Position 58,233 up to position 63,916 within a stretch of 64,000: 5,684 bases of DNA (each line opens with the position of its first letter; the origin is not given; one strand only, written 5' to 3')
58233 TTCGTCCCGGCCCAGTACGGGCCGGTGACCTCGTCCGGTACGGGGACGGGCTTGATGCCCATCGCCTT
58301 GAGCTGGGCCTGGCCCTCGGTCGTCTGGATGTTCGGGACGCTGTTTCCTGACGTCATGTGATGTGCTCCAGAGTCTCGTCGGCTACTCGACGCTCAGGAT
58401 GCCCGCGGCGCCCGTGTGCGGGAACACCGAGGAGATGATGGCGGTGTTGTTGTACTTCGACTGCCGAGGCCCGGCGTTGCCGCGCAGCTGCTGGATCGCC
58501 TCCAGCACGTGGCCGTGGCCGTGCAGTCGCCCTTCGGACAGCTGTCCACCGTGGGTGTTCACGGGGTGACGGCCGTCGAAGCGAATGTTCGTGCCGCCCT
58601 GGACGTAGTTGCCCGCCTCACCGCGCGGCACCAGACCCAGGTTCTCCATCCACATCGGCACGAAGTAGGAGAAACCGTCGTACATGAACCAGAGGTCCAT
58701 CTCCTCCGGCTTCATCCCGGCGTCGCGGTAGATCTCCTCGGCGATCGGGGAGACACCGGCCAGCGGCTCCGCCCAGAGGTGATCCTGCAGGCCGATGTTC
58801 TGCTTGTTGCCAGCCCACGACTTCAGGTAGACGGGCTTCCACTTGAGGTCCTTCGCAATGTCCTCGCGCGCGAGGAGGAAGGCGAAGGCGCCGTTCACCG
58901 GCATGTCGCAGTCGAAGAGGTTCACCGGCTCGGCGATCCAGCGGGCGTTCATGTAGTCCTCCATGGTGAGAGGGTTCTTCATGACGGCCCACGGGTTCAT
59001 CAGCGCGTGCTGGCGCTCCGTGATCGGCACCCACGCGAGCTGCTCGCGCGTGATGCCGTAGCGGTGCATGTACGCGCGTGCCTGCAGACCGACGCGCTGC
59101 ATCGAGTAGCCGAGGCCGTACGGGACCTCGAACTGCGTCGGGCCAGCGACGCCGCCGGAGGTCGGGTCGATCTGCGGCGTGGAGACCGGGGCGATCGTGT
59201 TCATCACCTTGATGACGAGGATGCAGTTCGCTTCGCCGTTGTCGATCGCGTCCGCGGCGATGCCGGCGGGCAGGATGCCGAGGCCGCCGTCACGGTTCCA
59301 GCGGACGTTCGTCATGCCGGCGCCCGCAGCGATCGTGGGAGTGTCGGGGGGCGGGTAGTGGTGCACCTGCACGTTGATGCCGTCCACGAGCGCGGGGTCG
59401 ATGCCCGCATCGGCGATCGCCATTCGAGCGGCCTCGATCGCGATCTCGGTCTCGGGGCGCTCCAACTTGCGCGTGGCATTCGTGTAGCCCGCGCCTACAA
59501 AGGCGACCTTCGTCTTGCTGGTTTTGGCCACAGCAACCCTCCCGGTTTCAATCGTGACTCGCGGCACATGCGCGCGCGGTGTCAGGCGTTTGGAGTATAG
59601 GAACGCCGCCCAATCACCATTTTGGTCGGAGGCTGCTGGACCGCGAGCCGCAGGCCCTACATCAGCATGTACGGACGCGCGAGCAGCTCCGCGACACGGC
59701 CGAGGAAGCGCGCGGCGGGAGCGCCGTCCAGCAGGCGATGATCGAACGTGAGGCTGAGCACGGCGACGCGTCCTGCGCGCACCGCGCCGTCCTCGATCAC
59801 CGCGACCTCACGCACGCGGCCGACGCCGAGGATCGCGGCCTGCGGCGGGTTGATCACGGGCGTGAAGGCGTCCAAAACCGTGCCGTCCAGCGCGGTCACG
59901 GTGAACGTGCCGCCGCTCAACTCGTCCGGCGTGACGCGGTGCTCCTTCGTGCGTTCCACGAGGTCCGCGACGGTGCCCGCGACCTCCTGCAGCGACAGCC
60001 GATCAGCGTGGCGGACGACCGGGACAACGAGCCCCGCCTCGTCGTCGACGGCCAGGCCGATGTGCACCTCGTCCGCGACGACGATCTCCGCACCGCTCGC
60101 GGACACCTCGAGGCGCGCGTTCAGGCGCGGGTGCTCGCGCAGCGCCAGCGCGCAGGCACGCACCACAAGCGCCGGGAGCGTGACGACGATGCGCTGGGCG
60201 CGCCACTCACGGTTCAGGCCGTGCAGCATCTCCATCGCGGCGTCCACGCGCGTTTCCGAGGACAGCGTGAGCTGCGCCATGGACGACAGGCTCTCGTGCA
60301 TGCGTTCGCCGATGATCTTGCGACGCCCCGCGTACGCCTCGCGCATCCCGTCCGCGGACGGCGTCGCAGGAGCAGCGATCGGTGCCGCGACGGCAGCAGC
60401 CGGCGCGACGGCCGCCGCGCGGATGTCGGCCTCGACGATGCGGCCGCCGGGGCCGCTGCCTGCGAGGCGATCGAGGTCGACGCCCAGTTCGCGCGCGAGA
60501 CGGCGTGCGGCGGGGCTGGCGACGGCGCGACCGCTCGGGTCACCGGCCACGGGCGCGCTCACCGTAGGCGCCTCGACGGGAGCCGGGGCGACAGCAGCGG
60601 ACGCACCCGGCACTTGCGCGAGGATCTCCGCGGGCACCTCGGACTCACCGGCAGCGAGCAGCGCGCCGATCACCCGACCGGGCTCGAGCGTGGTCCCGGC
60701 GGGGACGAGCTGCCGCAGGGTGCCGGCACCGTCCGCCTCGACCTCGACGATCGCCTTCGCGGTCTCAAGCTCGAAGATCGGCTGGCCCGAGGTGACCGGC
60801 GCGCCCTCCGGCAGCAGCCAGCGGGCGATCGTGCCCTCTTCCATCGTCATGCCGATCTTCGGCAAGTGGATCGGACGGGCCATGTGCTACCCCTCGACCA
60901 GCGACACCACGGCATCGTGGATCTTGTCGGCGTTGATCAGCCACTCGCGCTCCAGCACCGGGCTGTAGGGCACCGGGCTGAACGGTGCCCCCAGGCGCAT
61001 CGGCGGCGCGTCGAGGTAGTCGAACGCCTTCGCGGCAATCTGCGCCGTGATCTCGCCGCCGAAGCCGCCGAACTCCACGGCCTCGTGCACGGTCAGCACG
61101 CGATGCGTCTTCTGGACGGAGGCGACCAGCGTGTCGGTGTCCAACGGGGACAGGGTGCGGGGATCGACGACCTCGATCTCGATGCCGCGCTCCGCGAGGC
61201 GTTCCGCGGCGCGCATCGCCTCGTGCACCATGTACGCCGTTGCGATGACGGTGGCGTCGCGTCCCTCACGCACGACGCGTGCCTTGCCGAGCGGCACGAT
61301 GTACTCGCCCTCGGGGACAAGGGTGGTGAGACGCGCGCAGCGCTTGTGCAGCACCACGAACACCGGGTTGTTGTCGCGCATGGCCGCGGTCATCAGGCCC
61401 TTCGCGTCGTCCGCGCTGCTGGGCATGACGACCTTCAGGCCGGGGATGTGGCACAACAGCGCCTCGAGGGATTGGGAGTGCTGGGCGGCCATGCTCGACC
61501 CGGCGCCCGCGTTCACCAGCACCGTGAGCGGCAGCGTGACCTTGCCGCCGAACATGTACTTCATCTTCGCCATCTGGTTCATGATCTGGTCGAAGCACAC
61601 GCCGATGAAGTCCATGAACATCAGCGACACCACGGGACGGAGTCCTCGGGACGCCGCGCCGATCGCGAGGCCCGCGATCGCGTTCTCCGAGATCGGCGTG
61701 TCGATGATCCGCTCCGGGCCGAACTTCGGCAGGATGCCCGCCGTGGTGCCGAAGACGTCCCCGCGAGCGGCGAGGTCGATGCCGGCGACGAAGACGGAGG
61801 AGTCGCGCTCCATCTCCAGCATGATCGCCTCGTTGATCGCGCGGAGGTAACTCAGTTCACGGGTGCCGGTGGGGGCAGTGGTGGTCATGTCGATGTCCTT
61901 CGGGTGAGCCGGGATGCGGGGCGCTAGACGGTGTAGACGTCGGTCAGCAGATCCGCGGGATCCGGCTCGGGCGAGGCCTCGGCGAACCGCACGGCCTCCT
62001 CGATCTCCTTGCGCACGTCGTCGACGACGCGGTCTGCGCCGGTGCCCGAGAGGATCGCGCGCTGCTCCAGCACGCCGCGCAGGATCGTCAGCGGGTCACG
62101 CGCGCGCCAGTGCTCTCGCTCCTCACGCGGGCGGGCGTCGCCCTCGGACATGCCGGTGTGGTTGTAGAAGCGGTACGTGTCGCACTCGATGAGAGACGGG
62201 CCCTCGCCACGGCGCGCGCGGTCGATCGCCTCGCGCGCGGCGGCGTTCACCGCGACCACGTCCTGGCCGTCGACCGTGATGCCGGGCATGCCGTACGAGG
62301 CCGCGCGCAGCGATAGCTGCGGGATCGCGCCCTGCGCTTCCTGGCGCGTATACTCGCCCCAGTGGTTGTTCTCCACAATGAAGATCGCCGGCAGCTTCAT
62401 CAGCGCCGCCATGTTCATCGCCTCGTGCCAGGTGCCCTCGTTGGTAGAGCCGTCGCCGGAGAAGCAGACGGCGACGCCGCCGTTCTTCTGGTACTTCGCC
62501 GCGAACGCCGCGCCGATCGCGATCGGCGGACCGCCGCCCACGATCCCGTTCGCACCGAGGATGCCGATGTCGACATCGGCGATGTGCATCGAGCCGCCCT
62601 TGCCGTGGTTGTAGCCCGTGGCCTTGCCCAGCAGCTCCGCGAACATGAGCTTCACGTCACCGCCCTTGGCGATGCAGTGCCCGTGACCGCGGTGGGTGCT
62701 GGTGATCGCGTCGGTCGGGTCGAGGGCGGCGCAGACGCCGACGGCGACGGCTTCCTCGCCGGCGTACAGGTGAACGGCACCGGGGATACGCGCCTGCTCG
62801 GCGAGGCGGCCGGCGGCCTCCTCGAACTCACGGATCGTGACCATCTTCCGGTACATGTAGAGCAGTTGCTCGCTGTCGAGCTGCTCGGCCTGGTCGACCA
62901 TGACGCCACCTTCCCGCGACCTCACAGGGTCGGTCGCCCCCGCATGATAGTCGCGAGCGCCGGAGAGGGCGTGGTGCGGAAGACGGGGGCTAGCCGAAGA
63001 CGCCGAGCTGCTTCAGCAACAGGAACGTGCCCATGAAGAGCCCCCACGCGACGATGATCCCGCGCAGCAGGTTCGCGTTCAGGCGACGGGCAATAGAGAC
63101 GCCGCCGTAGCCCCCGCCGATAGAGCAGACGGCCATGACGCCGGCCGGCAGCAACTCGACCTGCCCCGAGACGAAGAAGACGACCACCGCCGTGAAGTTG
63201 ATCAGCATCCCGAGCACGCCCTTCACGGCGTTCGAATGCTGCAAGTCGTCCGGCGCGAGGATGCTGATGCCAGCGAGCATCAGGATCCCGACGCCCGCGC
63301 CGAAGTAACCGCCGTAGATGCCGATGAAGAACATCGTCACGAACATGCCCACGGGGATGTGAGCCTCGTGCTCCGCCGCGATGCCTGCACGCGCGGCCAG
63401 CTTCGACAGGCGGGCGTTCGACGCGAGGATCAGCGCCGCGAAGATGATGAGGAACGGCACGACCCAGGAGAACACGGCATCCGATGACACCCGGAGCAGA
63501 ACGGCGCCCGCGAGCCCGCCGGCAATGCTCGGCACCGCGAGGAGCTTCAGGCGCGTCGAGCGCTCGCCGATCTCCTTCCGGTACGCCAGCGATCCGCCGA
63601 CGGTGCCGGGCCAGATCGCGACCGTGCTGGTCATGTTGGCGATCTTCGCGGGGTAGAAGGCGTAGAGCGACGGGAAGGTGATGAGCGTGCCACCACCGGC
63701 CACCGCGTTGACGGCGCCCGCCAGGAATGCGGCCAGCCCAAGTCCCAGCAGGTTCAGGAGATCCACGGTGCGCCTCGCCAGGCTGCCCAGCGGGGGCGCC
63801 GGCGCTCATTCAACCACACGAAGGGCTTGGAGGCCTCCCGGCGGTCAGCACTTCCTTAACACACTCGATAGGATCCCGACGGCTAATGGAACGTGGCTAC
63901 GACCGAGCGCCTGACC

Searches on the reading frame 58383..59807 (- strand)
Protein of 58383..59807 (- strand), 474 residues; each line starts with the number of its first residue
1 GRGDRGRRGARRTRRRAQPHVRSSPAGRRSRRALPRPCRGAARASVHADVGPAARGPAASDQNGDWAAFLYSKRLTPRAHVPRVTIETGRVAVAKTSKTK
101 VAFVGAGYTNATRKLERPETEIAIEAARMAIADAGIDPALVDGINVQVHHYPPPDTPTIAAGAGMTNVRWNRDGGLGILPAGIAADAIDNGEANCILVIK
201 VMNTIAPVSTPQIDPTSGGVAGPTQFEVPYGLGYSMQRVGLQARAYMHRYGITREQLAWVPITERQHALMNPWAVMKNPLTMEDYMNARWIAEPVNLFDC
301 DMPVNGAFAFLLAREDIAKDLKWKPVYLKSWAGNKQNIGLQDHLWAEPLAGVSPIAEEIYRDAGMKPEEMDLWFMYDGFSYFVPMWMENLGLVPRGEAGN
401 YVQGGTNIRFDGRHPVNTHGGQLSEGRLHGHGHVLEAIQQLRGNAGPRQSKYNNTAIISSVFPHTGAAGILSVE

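Call 26: search_protein_families(library=pfam, proteins=[window:58383-59807:-], max_evalue=0.00001)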
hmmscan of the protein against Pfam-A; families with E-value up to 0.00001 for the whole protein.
window:58383-59807:- (474 aa): 1 family
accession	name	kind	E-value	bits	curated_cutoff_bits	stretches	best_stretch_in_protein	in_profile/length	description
PF22691.2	Thiolase_C_1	-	1e-26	93.8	28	1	356-460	24-129/144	Thiolase C-terminal domain-like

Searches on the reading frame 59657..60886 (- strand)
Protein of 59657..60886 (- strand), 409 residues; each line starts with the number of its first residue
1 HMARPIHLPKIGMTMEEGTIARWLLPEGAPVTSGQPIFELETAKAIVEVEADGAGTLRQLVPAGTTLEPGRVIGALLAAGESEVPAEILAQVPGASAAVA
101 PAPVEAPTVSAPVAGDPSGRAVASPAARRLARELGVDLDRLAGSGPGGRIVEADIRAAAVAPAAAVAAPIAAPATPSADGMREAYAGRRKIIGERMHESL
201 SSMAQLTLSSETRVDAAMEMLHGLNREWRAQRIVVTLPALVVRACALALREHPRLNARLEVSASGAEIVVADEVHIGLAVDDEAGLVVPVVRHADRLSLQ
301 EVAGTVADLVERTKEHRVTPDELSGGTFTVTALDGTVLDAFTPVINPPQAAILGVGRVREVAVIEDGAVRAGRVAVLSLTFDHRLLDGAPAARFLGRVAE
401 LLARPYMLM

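Call 26: search_protein_families(library=pfam, proteins=[window:59657-60886:-], max_evalue=0.00001)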
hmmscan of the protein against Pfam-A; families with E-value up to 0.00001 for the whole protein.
window:59657-60886:- (409 aa): 3 families
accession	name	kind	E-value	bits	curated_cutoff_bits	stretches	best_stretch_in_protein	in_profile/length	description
PF00198.28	2-oxoacid_dh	-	1.2e-66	225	23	1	182-409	6-231/232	2-oxoacid dehydrogenases acyltransferase (catalytic domain)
PF02817.22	E3_binding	-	1.5e-16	60.7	23.7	1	122-156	2-36/36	e3 binding domain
PF00364.28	Biotin_lipoyl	-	8e-13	48.5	22.1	1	6-74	3-71/73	Biotin-requiring enzyme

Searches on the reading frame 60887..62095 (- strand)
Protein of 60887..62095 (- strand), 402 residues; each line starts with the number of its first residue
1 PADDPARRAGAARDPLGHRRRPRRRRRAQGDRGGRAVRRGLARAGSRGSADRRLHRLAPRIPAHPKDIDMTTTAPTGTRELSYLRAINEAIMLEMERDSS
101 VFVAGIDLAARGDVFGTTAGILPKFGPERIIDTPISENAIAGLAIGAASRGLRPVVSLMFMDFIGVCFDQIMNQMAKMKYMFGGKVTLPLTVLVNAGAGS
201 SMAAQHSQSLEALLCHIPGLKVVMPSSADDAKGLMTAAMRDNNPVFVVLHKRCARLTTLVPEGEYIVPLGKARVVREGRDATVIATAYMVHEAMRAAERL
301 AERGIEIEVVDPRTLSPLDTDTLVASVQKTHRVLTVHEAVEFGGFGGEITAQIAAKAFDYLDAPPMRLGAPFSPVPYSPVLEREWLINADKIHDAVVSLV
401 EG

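Call 26: search_protein_families(library=pfam, proteins=[window:60887-62095:-], max_evalue=0.00001)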
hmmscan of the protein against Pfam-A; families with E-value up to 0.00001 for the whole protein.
window:60887-62095:- (402 aa): 2 families
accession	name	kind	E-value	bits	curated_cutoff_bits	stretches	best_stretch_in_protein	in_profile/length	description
PF02780.25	Transketolase_C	-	1.7e-41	141.5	25.9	1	270-392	1-124/124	Transketolase, C-terminal domain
PF02779.29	Transket_pyr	-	2.1e-37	128.9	27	1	81-252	3-170/174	Transketolase, pyrimidine binding domain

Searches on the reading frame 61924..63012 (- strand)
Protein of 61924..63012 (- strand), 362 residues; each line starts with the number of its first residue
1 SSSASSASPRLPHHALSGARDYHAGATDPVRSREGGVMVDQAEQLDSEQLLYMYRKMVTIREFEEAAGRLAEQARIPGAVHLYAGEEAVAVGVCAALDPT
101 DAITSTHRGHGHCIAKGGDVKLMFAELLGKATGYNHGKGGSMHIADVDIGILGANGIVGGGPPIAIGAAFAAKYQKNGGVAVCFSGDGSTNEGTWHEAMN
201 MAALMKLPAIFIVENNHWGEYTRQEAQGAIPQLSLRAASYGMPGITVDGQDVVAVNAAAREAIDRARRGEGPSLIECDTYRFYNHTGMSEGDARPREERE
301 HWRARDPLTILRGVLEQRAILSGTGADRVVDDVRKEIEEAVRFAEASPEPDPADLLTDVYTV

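Call 26: search_protein_families(library=pfam, proteins=[window:61924-63012:-], max_evalue=0.00001)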
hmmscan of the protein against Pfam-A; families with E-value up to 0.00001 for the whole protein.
window:61924-63012:- (362 aa): 2 families
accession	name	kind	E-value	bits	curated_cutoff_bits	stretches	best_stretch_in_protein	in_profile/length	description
PF00676.26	E1_dh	-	8.2e-88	294.7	22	1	55-352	1-299/300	Dehydrogenase E1 component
PF02775.26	TPP_enzyme_C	-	6.5e-10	39.4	21.9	1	154-277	26-151/151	Thiamine pyrophosphate enzyme, C-terminal TPP binding domain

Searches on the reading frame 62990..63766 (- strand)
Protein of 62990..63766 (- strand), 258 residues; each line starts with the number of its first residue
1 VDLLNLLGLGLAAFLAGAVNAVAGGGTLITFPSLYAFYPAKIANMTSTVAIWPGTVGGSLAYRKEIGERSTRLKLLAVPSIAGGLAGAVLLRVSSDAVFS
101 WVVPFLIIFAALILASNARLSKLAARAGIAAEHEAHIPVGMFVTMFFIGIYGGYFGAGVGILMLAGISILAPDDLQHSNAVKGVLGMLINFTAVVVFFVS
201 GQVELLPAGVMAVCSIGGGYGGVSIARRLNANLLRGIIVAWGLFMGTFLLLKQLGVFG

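Call 83: search_protein_families(library=pfam, proteins=[window:62990-63766:-], max_evalue=0.0001)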
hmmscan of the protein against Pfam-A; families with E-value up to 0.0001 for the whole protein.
window:62990-63766:- (258 aa): 1 family
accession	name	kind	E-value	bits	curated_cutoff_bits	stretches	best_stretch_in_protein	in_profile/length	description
PF01925.25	TauE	-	1.6e-38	133.1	32.6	1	10-248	2-236/237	Sulfite exporter TauE/SafE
